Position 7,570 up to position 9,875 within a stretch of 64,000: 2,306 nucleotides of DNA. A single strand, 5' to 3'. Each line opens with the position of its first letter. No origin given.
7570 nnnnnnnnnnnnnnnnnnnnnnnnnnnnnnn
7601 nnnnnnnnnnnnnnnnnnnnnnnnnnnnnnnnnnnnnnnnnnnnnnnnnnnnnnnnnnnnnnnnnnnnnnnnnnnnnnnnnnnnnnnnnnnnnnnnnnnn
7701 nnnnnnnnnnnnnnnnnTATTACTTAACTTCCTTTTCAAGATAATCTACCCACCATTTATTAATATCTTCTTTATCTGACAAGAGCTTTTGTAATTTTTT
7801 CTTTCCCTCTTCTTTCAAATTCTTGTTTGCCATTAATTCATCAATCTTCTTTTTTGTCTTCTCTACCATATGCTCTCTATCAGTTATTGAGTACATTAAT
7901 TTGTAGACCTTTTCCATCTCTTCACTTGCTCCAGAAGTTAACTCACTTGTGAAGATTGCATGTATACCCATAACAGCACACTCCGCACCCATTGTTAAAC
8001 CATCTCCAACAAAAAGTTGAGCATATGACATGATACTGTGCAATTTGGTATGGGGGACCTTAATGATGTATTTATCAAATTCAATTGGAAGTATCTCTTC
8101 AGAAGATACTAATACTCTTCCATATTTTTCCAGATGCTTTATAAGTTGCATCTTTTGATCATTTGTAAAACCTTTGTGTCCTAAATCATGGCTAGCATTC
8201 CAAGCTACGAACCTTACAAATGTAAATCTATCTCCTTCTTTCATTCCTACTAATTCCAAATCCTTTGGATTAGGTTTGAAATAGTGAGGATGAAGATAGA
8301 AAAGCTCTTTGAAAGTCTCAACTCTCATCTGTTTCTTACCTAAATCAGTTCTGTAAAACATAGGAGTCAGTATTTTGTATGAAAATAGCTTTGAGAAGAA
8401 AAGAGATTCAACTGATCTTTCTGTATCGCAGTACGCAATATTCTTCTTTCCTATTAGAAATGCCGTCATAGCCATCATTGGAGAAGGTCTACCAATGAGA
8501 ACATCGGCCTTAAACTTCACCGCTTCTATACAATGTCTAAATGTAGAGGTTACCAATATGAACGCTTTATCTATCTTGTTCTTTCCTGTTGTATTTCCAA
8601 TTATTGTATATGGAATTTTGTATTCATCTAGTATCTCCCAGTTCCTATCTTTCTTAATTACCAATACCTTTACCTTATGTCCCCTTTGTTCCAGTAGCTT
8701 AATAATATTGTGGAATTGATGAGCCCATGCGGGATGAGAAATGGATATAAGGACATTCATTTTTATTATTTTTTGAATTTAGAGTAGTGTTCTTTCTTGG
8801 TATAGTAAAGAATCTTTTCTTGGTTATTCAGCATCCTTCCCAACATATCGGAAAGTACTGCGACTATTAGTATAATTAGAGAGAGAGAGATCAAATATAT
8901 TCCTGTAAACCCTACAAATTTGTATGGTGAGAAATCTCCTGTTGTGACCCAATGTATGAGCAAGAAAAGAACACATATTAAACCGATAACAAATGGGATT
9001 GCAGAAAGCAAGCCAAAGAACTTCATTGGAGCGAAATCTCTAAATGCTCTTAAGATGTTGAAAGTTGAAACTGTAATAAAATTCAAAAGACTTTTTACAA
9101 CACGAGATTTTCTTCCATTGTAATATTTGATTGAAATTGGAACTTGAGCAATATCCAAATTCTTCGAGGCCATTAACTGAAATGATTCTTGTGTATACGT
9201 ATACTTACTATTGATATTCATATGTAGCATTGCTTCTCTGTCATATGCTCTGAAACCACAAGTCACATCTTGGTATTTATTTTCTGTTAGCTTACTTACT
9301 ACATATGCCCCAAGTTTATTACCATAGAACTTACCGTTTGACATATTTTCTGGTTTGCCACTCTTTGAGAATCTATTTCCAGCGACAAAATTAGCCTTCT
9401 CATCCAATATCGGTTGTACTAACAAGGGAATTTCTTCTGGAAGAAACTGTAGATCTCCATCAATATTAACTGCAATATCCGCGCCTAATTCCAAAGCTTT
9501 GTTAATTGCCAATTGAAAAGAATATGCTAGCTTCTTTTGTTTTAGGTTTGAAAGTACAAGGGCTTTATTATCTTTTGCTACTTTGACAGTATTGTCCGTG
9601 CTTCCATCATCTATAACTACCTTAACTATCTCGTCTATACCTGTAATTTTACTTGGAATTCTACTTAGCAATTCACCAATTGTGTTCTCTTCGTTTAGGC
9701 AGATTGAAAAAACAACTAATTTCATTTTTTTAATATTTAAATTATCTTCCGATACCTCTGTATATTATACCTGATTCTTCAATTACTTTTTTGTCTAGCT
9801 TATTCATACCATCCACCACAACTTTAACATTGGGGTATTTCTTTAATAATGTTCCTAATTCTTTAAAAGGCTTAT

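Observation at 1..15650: A 15.6-kb minus-strand glycan island encodes both an ABC (Wzm/Wzt) and a Wzx export route, plus lipid-carrier GT2 and GT-C enzymes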

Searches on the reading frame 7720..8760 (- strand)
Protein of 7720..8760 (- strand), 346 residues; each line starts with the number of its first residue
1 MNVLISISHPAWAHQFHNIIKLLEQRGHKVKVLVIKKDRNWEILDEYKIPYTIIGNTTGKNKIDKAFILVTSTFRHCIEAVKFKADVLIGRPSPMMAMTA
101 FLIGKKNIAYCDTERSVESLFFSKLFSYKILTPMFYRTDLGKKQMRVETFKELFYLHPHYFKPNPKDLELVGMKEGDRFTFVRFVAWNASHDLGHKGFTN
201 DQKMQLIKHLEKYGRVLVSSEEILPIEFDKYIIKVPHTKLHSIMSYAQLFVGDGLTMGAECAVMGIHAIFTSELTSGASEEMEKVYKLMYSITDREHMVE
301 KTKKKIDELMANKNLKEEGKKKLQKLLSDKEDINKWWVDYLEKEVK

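Call 5: search_protein_families(library=pfam, proteins=[window:7720-8760:-], max_evalue=0.01)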
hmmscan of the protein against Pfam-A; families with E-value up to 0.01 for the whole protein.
window:7720-8760:- (346 aa): 1 family
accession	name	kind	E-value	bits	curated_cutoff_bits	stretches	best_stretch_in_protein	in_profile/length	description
PF04007.18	DUF354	-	0.0015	18.1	22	1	2-315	2-330/349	Protein of unknown function (DUF354)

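Call 7: search_protein_families(library=ncbifam, proteins=[window:7720-8760:-], max_evalue=0.01)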
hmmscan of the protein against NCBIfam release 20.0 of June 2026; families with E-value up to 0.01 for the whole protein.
window:7720-8760:- (346 aa): 0 families

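Call 23: find_homologous_proteins(query=window:7720-8760:-)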
Query window:7720-8760:- (346 aa): 294 proteins with E <= 0.001 among 1640 candidates; the best 120 are listed.
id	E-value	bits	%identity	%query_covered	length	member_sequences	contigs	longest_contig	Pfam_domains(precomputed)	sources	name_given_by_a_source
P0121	2.9e-223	758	96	100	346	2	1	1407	-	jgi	-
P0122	2.3e-201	686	85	100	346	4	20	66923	-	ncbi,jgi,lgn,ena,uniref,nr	ncbi:MAG: hypothetical protein UR96_C0003G0050 [candidate division WS6 bacterium GW2011_GWC1_36_11]|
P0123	7.6e-193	658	82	100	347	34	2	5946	PF04007.18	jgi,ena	-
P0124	2.1e-192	657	81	100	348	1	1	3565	PF04007.18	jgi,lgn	jgi:predicted glycosyltransferase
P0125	3.0e-189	646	80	100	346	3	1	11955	-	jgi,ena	-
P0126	3.5e-189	646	80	100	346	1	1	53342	-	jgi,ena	-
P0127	8.7e-189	645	79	100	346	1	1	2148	PF04007.18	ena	-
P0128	8.8e-189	645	80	100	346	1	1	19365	PF04007.18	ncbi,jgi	jgi:hypothetical protein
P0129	1.1e-188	644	80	100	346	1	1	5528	-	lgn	-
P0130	1.7e-187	640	79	100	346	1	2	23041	-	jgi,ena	-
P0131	2.0e-187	640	79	100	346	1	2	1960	-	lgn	-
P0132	4.6e-187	639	80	100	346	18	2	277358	-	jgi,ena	-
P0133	8.0e-187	638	81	100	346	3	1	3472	-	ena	-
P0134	6.4e-186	635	79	100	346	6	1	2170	-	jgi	jgi:predicted glycosyltransferase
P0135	3.1e-185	633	78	100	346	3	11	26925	PF04007.18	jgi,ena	-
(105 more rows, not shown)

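Call 29: search_solved_structures(query=A2, max_evalue=1)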
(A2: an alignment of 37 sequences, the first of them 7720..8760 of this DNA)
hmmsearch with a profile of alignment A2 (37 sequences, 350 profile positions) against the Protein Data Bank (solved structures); distinct sequences matched with E-value up to 1: 8.
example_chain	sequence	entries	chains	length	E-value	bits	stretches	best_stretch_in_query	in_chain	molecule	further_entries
3naz_A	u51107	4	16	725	0.072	15.3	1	258-343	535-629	Glycogen [starch] synthase isoform 2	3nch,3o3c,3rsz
6u77_A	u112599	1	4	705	0.084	15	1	258-343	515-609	Glycogen [starch] synthase isoform 2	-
5uw0_A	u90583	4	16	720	0.086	15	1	258-343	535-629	Glycogen [starch] synthase isoform 2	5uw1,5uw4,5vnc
5ux7_A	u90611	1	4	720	0.086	15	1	258-343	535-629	Glycogen [starch] synthase isoform 2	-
4kqm_A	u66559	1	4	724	0.087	15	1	258-343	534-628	Gsy2p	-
5suk_A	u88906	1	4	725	0.087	15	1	258-343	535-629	Glycogen [starch] synthase isoform 2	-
4kq1_A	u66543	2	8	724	0.23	13.6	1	258-343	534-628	Gsy2p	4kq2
3nb0_A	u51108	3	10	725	0.23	13.6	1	258-343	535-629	Glycogen [starch] synthase isoform 2 | PROTEIN (Glycogen [starch] synthase isoform 2)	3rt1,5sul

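Call 40: predict_structure(alignment_id=A2)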
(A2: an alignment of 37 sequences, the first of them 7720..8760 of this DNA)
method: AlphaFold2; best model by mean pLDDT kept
length: 346 residues; sequences in the alignment: 37
mean_pLDDT: 92.4   pTM: 0.88
mean pLDDT of the five models: 92.4, 92.1, 91.9, 91.9, 91.8
residues with pLDDT >= 90: 265; 70-90: 74; 50-70: 7; < 50: 0
segments of 3 or more residues with pLDDT < 50: none
pLDDT, mean of each block of 10 residues (from residue 1): 93 93 98 88 90 86 88 96 98 96 97 87 97 93 93 88 96 96 82 75 96 96 93 91 97 91 95 85 94 92 98 95 94 95 92
secondary structure, 60 per line:
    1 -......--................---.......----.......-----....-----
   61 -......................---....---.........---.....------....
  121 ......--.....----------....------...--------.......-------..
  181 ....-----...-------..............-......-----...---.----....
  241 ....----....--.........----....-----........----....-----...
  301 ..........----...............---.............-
elements in order: E2-7 H10-25 E29-35 H40-46 E52-55 H62-83 E87-90 H94-102 E106-110 H117-126 E129-133 E144-147 H165-171 E179-184 H200-213 E215-220 H237-244 E249-252 H255-263 E268-271 H277-284 E289-292 H298-310 H315-329 H333-345

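Call 43: fold_search(model_id=the predicted structure, library=pdb)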
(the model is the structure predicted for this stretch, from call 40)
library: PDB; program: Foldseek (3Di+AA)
matches with E <= 10: 1795; with E <= 0.001: 317
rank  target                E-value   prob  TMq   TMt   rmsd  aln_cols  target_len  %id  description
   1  2p6p_A                2.9e-13  1.00  0.68  0.62   6.5       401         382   12  X-ray crystal structure of C-C bond-forming dTDP-D-Olivose-transferase UrdGT2 (released 2007-08-07)
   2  1f6d_A                1.3e-12  1.00  0.70  0.65   5.0       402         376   10  THE STRUCTURE OF UDP-N-ACETYLGLUCOSAMINE 2-EPIMERASE FROM E. COLI. (released 2000-12-13)
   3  2yjn_A                4.6e-12  1.00  0.64  0.56   6.1       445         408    9  Structure of the glycosyltransferase EryCIII from the erythromycin biosynthetic pathway, in complex with its activatin (released 2011-11-09)
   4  3ot5_C                5.5e-12  1.00  0.62  0.58   5.3       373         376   12  2.2 Angstrom Resolution Crystal Structure of putative UDP-N-acetylglucosamine 2-epimerase from Listeria monocytogenes (released 2010-09-22)
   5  4m60                  5.5e-12  1.00  0.62  0.58   6.2       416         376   10  Crystal structure of macrolide glycosyltransferases OleD (released 2013-09-04)
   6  2p6p_B                7.3e-12  1.00  0.60  0.56   7.1       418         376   11  X-ray crystal structure of C-C bond-forming dTDP-D-Olivose-transferase UrdGT2 (released 2007-08-07)
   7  6j31_C                7.8e-12  1.00  0.63  0.58   6.4       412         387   11  Crystal Structure Analysis of the Glycotransferase of kitacinnamycin (released 2020-01-15)
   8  2iyf_B                8.7e-12  1.00  0.59  0.53   7.1       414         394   10  The crystal structure of macrolide glycosyltransferases: A blueprint for antibiotic engineering (released 2007-03-27)
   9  8h5d_A                8.7e-12  1.00  0.59  0.53   7.2       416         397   13  Crystal structure of YojK mutant in complex with UDP (released 2023-10-18)
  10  7yp6_A                9.2e-12  1.00  0.62  0.53   7.6       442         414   11  Crystal structure of elaiophylin glycosyltransferase in complex with UDP (released 2022-11-02)
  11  7vm0_A                9.2e-12  1.00  0.59  0.54   7.6       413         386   14  Crystal structure of YojK from B.subtilis in complex with UDP (released 2022-10-12)
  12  6j32_C                1.1e-11  1.00  0.61  0.56   6.8       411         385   10  Crystal Structure Analysis of the Glycotransferase of kitacinnamycin (released 2020-01-15)
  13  3ot5_B                1.4e-11  1.00  0.63  0.58   5.2       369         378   12  2.2 Angstrom Resolution Crystal Structure of putative UDP-N-acetylglucosamine 2-epimerase from Listeria monocytogenes (released 2010-09-22)
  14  1f6d_B                1.7e-11  1.00  0.63  0.60   6.2       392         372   11  THE STRUCTURE OF UDP-N-ACETYLGLUCOSAMINE 2-EPIMERASE FROM E. COLI. (released 2000-12-13)
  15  1f6d_C                1.7e-11  1.00  0.60  0.57   5.8       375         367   12  THE STRUCTURE OF UDP-N-ACETYLGLUCOSAMINE 2-EPIMERASE FROM E. COLI. (released 2000-12-13)
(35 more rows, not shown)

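Call 44: search_protein_families(library=pfam, alignment_id=A2, max_evalue=1)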
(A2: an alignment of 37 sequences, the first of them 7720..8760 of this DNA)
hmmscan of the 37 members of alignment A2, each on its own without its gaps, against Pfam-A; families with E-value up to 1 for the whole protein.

A. member 1, window:7720-8760:- (346 aa): 1 family
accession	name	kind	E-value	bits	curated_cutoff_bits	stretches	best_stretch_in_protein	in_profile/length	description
PF04007.18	DUF354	-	0.0015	18.1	22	1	2-315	2-330/349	Protein of unknown function (DUF354)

B. families by the number of members that match (of 37 scanned): 19 families
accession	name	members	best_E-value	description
PF04007.18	DUF354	30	5.5e-16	Protein of unknown function (DUF354)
PF03033.26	Glyco_transf_28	17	0.00033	Glycosyltransferase family 28 N-terminal domain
PF13439.12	Glyco_transf_4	17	0.00042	Glycosyltransferase Family 4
PF13477.12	Glyco_trans_4_2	7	0.0022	Glycosyl transferase 4-like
PF13579.12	Glyco_trans_4_4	2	0.013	Glycosyl transferase 4-like domain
PF19353.4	DUF5930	2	0.14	Family of unknown function (DUF5930)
PF23305.1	DUF7082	1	0.024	Domain of unknown function (DUF7082)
PF10722.14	YbjN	1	0.029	Putative bacterial sensory transduction regulator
PF24423.1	OVT1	1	0.059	Major antigen, helical domain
PF20981.2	AAR2_1st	1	0.068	AAR2 N-terminal domain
PF20893.2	DUF6845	1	0.074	Domain of unknown function (DUF6845)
PF10777.14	YlaC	1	0.097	Inner membrane protein YlaC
PF06414.18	Zeta_toxin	1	0.12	Zeta toxin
PF02376.21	CUT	1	0.13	CUT domain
PF23529.1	Microp_apicomplexa_16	1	0.14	Apicomplexa microprotein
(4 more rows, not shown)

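Call 75: list_cluster_members(proteins=[P0001, window:7720-8760:-, window:8766-9725:-, window:11079-12377:-])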
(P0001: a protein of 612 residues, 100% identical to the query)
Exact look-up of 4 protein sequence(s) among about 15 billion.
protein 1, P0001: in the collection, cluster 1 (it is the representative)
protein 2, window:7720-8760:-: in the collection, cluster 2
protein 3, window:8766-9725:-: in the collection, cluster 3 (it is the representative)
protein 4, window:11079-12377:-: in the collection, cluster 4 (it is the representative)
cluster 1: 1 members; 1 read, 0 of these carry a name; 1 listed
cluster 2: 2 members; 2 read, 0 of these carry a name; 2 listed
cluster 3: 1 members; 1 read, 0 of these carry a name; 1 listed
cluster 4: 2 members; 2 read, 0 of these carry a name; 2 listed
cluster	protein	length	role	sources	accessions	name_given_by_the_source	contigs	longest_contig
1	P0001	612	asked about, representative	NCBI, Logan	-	-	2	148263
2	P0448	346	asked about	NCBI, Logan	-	-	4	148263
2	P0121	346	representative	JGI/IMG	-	-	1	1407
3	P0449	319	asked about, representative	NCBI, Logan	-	-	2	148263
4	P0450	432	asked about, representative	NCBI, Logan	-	-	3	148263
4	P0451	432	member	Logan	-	-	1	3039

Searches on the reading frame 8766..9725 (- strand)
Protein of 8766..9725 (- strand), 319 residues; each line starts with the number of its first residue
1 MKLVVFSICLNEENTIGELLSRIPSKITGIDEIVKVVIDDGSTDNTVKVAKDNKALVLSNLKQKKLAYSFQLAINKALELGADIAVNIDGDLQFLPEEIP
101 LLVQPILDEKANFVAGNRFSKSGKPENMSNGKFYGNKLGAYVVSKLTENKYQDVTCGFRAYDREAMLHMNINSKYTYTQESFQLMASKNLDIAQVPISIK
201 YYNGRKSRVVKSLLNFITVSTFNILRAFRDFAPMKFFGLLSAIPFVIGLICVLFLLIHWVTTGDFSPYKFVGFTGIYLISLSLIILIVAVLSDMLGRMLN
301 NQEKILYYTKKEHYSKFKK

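Call 5: search_protein_families(library=pfam, proteins=[window:8766-9725:-], max_evalue=0.01)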
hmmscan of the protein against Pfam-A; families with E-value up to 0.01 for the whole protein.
window:8766-9725:- (319 aa): 1 family
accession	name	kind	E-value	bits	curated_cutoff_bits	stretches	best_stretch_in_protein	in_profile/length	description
PF00535.33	Glycos_transf_2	-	4.4e-16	59.7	23.3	1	7-166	4-164/168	Glycosyl transferase family 2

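Call 7: search_protein_families(library=ncbifam, proteins=[window:8766-9725:-], max_evalue=0.01)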
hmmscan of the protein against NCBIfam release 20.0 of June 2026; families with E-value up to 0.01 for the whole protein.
window:8766-9725:- (319 aa): 7 families
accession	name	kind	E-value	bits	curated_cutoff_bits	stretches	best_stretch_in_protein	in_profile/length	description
TIGR04182.1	glyco_TIGR04182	equivalog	1.9e-30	106.3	325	1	6-300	5-287/293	S-layer glycoprotein N-glycosyltransferase AglJ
NF041391.1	DPhHxTase_Halo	equivalog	5.1e-16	58.3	375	1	10-200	4-184/213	dolichyl-phosphate hexose transferase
NF058614.1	PPMAGASynPpgS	equivalog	6.9e-12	45.3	370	1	9-225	8-221/226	polyprenyl-phospho-N-acetylgalactosaminyl synthase PpgS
NF007986.1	PRK10714.1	equivalog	6.9e-12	45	529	1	8-300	13-298/316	undecaprenyl-phosphate 4-deoxy-4-formamido-L-arabinose transferase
NF010496.0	PRK13915.1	equivalog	7.4e-08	31.8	262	1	9-116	39-153/307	glucosyl-3-phosphoglycerate synthase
TIGR04283.1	glyco_like_mftF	equivalog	0.00045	19.9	182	1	9-60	7-56/221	TIGR04283 family arsenosugar biosynthesis glycosyltransferase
TIGR03937.1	PgaC_IcaA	equivalog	0.0028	16.7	422.3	1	7-116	51-161/407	poly-beta-1,6-N-acetyl-D-glucosamine synthase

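Call 47: search_solved_structures(query=window:8766-9725:-, max_evalue=0.001)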
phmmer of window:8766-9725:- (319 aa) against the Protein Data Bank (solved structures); distinct sequences matched with E-value up to 0.001: 7.
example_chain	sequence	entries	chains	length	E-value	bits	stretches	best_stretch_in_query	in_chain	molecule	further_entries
5mlz_A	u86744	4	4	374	1.3e-11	47.6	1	2-173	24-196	Dolichol monophosphate mannose synthase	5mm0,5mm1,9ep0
9hwj_A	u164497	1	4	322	3.3e-08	36.4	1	8-282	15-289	Undecaprenyl-phosphate 4-deoxy-4-formamido-L-arabinose transferase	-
9bhc_C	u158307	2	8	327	3e-07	33.2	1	8-300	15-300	Undecaprenyl-phosphate 4-deoxy-4-formamido-L-arabinose transferase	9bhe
8vxh_A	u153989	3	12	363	4.3e-07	32.7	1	8-300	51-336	Undecaprenyl-phosphate 4-deoxy-4-formamido-L-arabinose transferase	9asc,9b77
5ekp_C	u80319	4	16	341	3.7e-06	29.6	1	9-301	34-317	Uncharacterized glycosyltransferase sll0501 | Glycosyltransferase sll0501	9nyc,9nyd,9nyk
5eke_A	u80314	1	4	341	4.9e-06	29.3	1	9-166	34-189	Uncharacterized glycosyltransferase sll0501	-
9nye_A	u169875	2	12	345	6.2e-06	28.9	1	9-301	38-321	Glycosyltransferase sll0501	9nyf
